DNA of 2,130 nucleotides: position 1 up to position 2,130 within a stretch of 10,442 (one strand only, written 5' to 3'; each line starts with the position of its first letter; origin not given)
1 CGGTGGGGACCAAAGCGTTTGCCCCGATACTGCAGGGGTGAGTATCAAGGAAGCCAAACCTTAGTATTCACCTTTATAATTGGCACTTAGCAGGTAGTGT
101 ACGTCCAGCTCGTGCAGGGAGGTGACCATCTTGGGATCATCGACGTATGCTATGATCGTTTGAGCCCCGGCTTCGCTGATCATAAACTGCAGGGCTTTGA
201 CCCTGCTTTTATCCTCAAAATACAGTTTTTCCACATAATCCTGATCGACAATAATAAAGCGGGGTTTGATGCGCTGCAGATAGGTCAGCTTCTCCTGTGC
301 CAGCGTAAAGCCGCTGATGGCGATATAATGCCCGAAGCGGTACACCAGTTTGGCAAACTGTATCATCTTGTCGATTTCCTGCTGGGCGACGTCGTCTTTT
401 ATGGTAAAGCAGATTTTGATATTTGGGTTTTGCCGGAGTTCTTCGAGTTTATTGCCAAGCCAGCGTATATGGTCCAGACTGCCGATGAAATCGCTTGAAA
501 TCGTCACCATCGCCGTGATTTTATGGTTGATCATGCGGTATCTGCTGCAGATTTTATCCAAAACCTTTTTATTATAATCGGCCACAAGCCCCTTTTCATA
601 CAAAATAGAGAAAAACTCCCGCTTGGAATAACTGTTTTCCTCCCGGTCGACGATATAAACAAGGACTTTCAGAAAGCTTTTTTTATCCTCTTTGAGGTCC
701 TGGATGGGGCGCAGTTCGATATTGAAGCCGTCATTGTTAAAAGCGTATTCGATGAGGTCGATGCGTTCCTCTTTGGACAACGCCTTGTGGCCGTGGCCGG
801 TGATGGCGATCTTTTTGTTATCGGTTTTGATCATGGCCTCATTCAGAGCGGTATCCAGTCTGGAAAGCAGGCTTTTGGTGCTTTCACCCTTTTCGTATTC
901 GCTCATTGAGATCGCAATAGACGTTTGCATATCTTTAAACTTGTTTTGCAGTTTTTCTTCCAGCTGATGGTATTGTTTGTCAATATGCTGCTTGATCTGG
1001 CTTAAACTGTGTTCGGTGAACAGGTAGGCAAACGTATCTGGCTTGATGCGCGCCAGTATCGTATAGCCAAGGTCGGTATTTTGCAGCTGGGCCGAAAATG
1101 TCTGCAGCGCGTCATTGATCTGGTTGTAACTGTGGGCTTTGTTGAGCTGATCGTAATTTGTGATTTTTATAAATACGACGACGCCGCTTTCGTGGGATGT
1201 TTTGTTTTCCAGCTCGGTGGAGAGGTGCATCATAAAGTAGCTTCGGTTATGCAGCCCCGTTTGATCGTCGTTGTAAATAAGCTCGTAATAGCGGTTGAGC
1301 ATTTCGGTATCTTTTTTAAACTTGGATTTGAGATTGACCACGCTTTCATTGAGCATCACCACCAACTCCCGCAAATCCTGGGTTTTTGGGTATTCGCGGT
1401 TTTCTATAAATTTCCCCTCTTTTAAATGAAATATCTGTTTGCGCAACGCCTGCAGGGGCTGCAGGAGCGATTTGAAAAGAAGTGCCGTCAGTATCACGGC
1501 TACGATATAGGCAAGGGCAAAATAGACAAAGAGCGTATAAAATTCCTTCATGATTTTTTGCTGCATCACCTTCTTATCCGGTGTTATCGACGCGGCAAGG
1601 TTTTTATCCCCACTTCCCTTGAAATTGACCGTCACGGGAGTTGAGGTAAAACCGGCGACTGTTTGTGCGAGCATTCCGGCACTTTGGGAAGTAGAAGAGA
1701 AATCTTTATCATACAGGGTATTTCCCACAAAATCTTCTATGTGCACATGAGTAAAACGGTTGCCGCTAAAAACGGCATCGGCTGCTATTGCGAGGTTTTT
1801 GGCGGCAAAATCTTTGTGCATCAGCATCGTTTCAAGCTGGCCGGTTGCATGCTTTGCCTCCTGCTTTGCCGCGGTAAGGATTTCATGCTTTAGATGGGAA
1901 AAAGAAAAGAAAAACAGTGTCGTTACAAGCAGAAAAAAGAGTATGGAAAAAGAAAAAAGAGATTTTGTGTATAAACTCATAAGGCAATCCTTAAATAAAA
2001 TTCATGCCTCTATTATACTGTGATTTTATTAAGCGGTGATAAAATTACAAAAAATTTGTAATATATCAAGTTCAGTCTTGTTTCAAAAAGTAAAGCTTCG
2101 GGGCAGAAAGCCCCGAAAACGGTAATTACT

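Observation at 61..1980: LapD-like inside-out c-di-GMP receptor architecture with a KVL EAL motif and no adjacent LapG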

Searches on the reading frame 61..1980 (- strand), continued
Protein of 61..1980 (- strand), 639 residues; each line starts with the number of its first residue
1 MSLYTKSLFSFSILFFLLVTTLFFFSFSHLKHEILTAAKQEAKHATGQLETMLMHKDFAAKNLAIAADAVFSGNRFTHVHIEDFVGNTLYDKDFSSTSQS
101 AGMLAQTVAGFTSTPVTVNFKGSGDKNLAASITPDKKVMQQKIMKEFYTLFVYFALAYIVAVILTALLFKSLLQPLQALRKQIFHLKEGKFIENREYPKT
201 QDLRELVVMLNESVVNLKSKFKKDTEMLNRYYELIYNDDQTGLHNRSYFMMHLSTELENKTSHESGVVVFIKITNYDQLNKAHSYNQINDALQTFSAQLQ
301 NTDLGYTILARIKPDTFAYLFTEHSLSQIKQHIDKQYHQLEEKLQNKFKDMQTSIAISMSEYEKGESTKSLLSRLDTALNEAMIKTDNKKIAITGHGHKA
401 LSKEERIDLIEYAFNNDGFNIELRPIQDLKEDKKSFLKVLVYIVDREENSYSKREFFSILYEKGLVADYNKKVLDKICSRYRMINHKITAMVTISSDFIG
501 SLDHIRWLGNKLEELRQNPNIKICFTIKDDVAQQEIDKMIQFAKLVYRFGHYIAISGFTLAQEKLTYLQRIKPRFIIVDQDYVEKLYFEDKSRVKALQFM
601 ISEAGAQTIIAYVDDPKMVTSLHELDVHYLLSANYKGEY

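Call 30: find_related_loci(query=A5, collection=genome_contigs, flank=10000)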
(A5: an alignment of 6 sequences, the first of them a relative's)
Query A5 (639 aa) in genome_contigs; peptide patterns used: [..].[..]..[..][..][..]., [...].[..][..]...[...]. (x = any residue, [..] = any of these).
89 stretches matched a pattern; 4 encode a relative of the query (tblastn E <= 1e-3); 4 distinct loci.
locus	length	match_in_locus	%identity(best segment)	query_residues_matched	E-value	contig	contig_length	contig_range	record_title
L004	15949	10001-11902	48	1-639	0e+0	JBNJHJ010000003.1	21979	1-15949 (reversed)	MAG: Campylobacterota bacterium isolate Y22_0dBSd3.bin.84 NODE_1753_length_21979_cov_5.726645, whole genome shotgun sequ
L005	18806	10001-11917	94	1-639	0e+0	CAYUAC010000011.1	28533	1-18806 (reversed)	MAG TPA_asm: uncultured Campylobacterales bacterium isolate SRP332253_co1_272 genome assembly, contig: NODE_2385_length_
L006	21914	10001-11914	43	1-639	2e-171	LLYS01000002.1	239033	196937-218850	MAG: Epsilonproteobacteria bacterium tcs-49 Contig_2, whole genome shotgun sequence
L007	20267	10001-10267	28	238-316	5e-5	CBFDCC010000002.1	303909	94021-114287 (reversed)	MAG TPA_asm: uncultured Kordiimonas sp. isolate SRR26215677_binner12_Refined_55 genome assembly, contig: ERZ25073487.8,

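Call 33: search_protein_families(library=pfam, proteins=[L005:11949-12800:-, L005:12810-13499:-, L005:13492-13893:-, L005:13890-14636:-, L005:14646-15428:-, L005:15828-17606:+, L005:17816-18685:-], max_evalue=0.001)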
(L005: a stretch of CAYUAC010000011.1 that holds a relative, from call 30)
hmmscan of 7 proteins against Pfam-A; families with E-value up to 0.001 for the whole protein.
L005:11949-12800:- (283 aa): 4 families
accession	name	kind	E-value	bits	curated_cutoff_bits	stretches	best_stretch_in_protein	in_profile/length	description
PF00005.33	ABC_tran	-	1.2e-30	107.3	25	1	21-155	4-136/137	ABC transporter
PF13304.12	AAA_21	-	5.1e-08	33.8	27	0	30-65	1-26/304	AAA domain, putative AbiEii toxin, Type IV TA system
PF02463.25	SMC_N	-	0.00025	21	40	0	113-176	122-189/220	RecF/RecN/SMC N terminal domain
PF13191.12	AAA_16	-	0.00048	21.1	32.6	0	24-54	20-51/167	AAA ATPase domain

L005:12810-13499:- (229 aa): 1 family
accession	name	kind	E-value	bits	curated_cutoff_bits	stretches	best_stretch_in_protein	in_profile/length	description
PF00528.27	BPD_transp_1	-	2.8e-15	56.9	26.4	1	33-224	3-182/184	Binding-protein-dependent transport system inner membrane component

L005:13492-13893:- (133 aa): 1 family
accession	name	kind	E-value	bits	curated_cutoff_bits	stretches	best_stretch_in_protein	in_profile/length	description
PF03459.23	TOBE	-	5.5e-10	39.8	22.3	1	66-126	2-63/64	TOBE domain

L005:13890-14636:- (248 aa): 3 families
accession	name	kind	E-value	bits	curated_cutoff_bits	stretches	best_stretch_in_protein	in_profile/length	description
PF13531.11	SBP_bac_11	-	4.7e-45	154.6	25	1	20-245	1-226/227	Bacterial extracellular solute-binding protein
PF01547.30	SBP_bac_1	-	9.9e-10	39.3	26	1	34-237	12-306/307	Bacterial extracellular solute-binding protein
PF03466.25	LysR_substrate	-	0.00058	19.7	28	0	17-65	5-54/209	LysR substrate binding domain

L005:14646-15428:- (260 aa): 2 families
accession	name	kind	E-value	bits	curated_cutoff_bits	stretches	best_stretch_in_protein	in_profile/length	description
PF03459.23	TOBE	-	7.6e-23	80.9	22.3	2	125-187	2-64/64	TOBE domain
PF00126.33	HTH_1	-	0.00049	20.4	26.6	1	22-60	4-42/60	Bacterial regulatory helix-turn-helix protein, lysR family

L005:15828-17606:+ (592 aa): 1 family
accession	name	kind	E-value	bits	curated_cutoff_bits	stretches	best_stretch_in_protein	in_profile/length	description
PF00474.23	SSF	-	6e-116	388.1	22.8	1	105-511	1-406/406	Sodium:solute symporter family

L005:17816-18685:- (289 aa): 1 family
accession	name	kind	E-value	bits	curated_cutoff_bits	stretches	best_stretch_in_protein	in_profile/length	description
PF00581.25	Rhodanese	-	8.9e-33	113.2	22.2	2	43-136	3-102/102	Rhodanese-like domain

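Call 37: predict_structure(alignment_id=A3)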
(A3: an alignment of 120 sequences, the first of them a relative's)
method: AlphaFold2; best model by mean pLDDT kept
length: 639 residues; sequences in the alignment: 120
mean_pLDDT: 92.2   pTM: 0.52
mean pLDDT of the five models: 92.2, 91.4, 90.7, 90.6, 89.9
residues with pLDDT >= 90: 498; 70-90: 123; 50-70: 15; < 50: 3
segments of 3 or more residues with pLDDT < 50: 397-399
pLDDT, mean of each block of 10 residues (from residue 1): 93 97 97 95 94 79 90 91 94 80 89 93 87 94 95 98 96 93 95 95 96 96 89 91 97 92 89 96 97 97 91 98 95 95 95 96 90 92 86 69 84 96 92 85 93 88 94 96 90 97 98 95 97 96 98 97 91 97 91 92 95 88 90 70
secondary structure, 60 per line:
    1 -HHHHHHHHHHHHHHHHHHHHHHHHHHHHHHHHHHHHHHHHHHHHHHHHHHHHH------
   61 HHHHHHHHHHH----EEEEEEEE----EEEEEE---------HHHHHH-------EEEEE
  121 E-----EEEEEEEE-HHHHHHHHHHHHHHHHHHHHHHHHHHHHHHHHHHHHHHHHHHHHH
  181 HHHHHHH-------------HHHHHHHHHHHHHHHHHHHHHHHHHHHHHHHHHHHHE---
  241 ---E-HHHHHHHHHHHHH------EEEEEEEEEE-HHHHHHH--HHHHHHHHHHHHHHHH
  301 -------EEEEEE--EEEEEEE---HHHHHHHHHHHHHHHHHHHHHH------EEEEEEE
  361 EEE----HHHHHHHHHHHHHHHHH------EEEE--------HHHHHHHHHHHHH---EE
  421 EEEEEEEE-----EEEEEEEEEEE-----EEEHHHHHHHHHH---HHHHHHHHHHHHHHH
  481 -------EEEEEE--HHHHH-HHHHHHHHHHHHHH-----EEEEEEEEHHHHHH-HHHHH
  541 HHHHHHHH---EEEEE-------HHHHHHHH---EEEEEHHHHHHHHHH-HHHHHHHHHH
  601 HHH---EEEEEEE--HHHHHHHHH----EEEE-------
elements in order: H2-54 H61-71 E76-83 E88-93 H103-108 E116-121 E127-134 H136-187 H201-236 H246-258 E265-274 H276-282 H285-300 E308-313 E316-322 H326-347 E354-363 H368-384 E391-394 H403-415 E419-428 E434-444 E450-452 H453-462 H466-480 E488-493 H496-500 H502-515 E521-528 H529-534 H536-548 E552-556 H564-571 E575-579 H580-589 H591-603 E607-613 H616-624 E629-632

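Call 41: fold_search(model_id=the predicted structure, library=pdb)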
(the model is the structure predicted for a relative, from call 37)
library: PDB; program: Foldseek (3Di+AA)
matches with E <= 10: 1302; with E <= 0.001: 175
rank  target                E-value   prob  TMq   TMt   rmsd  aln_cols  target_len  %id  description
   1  6pwk_B                2.7e-25  1.00  0.35  0.53  17.9       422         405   18  Vibrio cholerae LapD S helix-GGDEF-EAL (bound to c-di-GMP) (released 2019-10-09)
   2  6pwk_A                7.0e-25  1.00  0.35  0.54  17.7       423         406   18  Vibrio cholerae LapD S helix-GGDEF-EAL (bound to c-di-GMP) (released 2019-10-09)
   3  6pwj_B                2.8e-24  1.00  0.35  0.53  11.8       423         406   18  Vibrio cholerae LapD S helix-GGDEF-EAL (apo) (released 2019-10-09)
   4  6pwj_A                4.2e-24  1.00  0.35  0.53  12.2       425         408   18  Vibrio cholerae LapD S helix-GGDEF-EAL (apo) (released 2019-10-09)
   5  5xgb                  5.9e-24  1.00  0.33  0.38  12.5       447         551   17  Crystal structure of the PAS-GGDEF-EAL domain of PA0861 from Pseudomonas aeruginosa (released 2017-12-20)
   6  9cmf_A                1.1e-23  1.00  0.35  0.28  40.8       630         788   13  Substrate bound DosP (released 2024-11-20)
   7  5xge                  1.5e-23  1.00  0.33  0.38  12.7       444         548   18  Crystal structure of the PAS-GGDEF-EAL domain of PA0861 from Pseudomonas aeruginosa in complex with cyclic di-GMP (released 2017-12-20)
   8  3pjw                  1.6e-23  1.00  0.36  0.53  12.1       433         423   17  Structure of Pseudomonas fluorescence LapD GGDEF-EAL dual domain, I23 (released 2011-02-09)
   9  5xgd                  1.6e-23  1.00  0.33  0.38  30.2       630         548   14  Crystal structure of the PAS-GGDEF-EAL domain of PA0861 from Pseudomonas aeruginosa in complex with GTP (released 2017-12-20)
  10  5m3c_B                2.7e-21  1.00  0.33  0.49  19.3       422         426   18  Structure of the hybrid domain (GGDEF-EAL) of PA0575 from Pseudomonas aeruginosa PAO1 at 2.8 Ang. with GTP and Ca2+ bo (released 2017-12-20)
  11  5m3c_A                7.5e-21  1.00  0.33  0.49  18.3       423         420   18  Structure of the hybrid domain (GGDEF-EAL) of PA0575 from Pseudomonas aeruginosa PAO1 at 2.8 Ang. with GTP and Ca2+ bo (released 2017-12-20)
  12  4rnf                  2.7e-20  1.00  0.35  0.51  16.1       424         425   18  PaMorA tandem diguanylate cyclase - mutant phosphodiesterase, apo form (released 2014-11-19)
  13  9bgv_A                5.4e-20  1.00  0.33  0.28  41.7       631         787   13  DosP R97A straight form (released 2024-11-20)
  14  9bkv_B                6.7e-20  1.00  0.33  0.27  41.7       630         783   13  DosP R97A bent form (released 2024-11-20)
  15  4rnh                  1.0e-19  1.00  0.34  0.50  17.2       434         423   16  PaMorA tandem diguanylate cyclase - phosphodiesterase, c-di-GMP complex (released 2014-11-19)
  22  4j40_A                2.5e-13  1.00  0.34  0.81   2.7       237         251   21  Crystal structure of the dual-domain GGDEF-EAL module of FimX from Pseudomonas aeruginosa (released 2013-02-20)
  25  3pju                  1.5e-12  1.00  0.34  0.85   2.5       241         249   14  Structure of Pseudomonas fluorescence LapD EAL domain complexed with c-di-GMP, P6522 (released 2011-02-09)
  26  3pjt_A                2.8e-12  1.00  0.33  0.85   2.5       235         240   14  Structure of Pseudomonas fluorescence LapD EAL domain complexed with c-di-GMP, C2221 (released 2011-02-09)
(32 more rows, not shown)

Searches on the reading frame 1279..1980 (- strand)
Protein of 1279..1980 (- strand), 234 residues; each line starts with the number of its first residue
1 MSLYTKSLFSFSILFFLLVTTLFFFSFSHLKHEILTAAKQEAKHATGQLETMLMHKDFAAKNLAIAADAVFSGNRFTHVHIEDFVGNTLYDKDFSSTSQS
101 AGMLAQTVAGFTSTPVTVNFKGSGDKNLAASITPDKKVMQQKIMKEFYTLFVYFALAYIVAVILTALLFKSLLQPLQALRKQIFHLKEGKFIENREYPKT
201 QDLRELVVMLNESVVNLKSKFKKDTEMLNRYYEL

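Call 18: search_protein_representatives(alignment_id=A2)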
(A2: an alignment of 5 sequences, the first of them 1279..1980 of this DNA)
Query: 5 sequences, 228 profile positions. Proteins with E-value up to 0.001 (for the whole library): 333; up to 1e-10: 30; up to 1e-30: 3. The best 150 are listed.
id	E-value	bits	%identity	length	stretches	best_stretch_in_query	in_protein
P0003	1.7e-97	341.8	-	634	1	1-228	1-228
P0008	1.1e-84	299.8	-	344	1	1-228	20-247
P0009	6.7e-42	159.9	-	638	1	1-228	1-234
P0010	5.3e-16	75.2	-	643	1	1-219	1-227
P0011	5.8e-14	68.5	-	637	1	1-224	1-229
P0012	8.7e-14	67.9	-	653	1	2-224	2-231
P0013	1.5e-13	67.2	-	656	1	1-227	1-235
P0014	2.5e-13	66.4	-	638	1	1-226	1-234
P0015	4.9e-13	65.5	-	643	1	1-226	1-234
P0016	1.9e-12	63.5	-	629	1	1-217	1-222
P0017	2.2e-12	63.3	-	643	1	1-223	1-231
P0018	3.1e-12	62.9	-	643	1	1-226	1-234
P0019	3.3e-12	62.8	-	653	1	1-216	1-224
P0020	5.2e-12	62.1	-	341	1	1-226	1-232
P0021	5.6e-12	62.0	-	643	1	1-224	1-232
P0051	9.1e-10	54.8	-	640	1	1-228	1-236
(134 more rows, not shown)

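Call 27: find_encoding_contigs(protein=P0009, flank=10000, max_places=3)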
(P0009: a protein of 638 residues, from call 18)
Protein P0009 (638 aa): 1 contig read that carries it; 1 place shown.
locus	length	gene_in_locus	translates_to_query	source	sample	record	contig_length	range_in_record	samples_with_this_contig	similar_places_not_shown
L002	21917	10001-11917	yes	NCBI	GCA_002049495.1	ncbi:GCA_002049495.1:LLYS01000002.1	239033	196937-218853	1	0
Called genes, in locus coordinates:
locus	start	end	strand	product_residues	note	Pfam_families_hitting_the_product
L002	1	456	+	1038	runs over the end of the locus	PF00873:ACR_tran, PF02355:SecD_SecF_C (faint), PF03176:MMPL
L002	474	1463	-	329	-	PF00990:GGDEF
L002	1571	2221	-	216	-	PF00005:ABC_tran, PF02463:SMC_N (weak), PF13304:AAA_21 (weak)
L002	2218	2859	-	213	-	PF02361:CbiQ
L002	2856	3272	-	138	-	-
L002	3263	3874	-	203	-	PF01891:CbiM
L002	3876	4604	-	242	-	PF10670:DUF4198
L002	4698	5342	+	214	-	-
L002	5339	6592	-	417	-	PF00672:HAMP (weak), PF02518:HATPase_c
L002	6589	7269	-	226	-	PF00072:Response_reg, PF00486:Trans_reg_C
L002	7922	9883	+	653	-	PF16177:ACAS_N, PF00501:AMP-binding, PF13193:AMP-binding_C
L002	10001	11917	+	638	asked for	PF16448:LapD_MoxY_N (faint), PF00990:GGDEF, PF00563:EAL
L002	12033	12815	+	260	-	PF00126:HTH_1 (weak), PF03459:TOBE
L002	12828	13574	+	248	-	PF01547:SBP_bac_1, PF13531:SBP_bac_11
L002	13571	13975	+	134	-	PF03459:TOBE (weak)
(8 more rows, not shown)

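Call 43: find_encoding_contigs(protein=P0011, flank=8000, max_places=2)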
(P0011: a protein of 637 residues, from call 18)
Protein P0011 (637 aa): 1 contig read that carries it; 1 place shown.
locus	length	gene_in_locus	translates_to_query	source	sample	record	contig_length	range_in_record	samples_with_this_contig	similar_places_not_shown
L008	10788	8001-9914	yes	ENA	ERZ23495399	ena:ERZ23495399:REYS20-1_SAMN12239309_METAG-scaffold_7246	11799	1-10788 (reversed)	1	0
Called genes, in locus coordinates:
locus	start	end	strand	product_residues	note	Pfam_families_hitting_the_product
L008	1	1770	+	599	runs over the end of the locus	PF13522:GATase_6, PF13537:GATase_7, PF00733:Asn_synthase, PF06508:QueC (weak)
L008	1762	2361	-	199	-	PF08281:Sigma70_r4_2 (weak), PF00196:GerE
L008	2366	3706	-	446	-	PF25919:BSH_CusB (faint), PF25917:BSH_RND (faint), PF25984:BSH_YknX, PF25994:HH_AprE, PF26002:Beta-barrel_AprE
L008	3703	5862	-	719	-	PF00664:ABC_membrane, PF00005:ABC_tran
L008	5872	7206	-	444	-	PF02321:OEP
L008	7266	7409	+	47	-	-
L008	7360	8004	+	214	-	PF06035:Peptidase_C93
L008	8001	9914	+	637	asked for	PF16448:LapD_MoxY_N, PF00990:GGDEF, PF00563:EAL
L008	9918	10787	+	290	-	?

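Call 44: find_encoding_contigs(protein=P0014, flank=8000, max_places=2)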
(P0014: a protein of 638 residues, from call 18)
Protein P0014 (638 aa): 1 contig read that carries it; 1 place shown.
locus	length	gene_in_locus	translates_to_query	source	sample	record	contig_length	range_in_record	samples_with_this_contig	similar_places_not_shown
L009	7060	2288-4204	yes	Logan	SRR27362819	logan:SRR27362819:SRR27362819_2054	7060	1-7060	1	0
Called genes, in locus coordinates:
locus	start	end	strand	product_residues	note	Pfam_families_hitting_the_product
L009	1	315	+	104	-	?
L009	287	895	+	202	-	PF01634:HisG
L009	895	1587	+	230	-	PF02353:CMAS (weak), PF13489:Methyltransf_23, PF13847:Methyltransf_31 (weak), PF08241:Methyltransf_11, PF08242:Methyltransf_12, PF13649:Methyltransf_25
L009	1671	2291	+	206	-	-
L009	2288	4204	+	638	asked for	PF16448:LapD_MoxY_N, PF00563:EAL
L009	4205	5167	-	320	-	PF00579:tRNA-synt_1b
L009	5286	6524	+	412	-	PF02403:Seryl_tRNA_N, PF00587:tRNA-synt_2b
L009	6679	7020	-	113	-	PF05154:TM2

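Call 61: find_encoding_contigs(protein=P0051, flank=8000, max_places=2)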
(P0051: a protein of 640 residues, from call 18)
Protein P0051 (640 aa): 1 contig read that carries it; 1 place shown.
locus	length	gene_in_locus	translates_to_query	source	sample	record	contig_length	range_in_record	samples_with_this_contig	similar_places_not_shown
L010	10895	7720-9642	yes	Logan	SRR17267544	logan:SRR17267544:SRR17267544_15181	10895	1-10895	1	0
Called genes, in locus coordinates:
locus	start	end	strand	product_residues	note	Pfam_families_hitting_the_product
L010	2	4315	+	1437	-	?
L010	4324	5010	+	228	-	PF00691:OmpA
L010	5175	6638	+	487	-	PF02321:OEP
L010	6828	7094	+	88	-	-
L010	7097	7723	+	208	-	PF06035:Peptidase_C93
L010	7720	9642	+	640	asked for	PF16448:LapD_MoxY_N, PF00990:GGDEF (weak), PF00563:EAL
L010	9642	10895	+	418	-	?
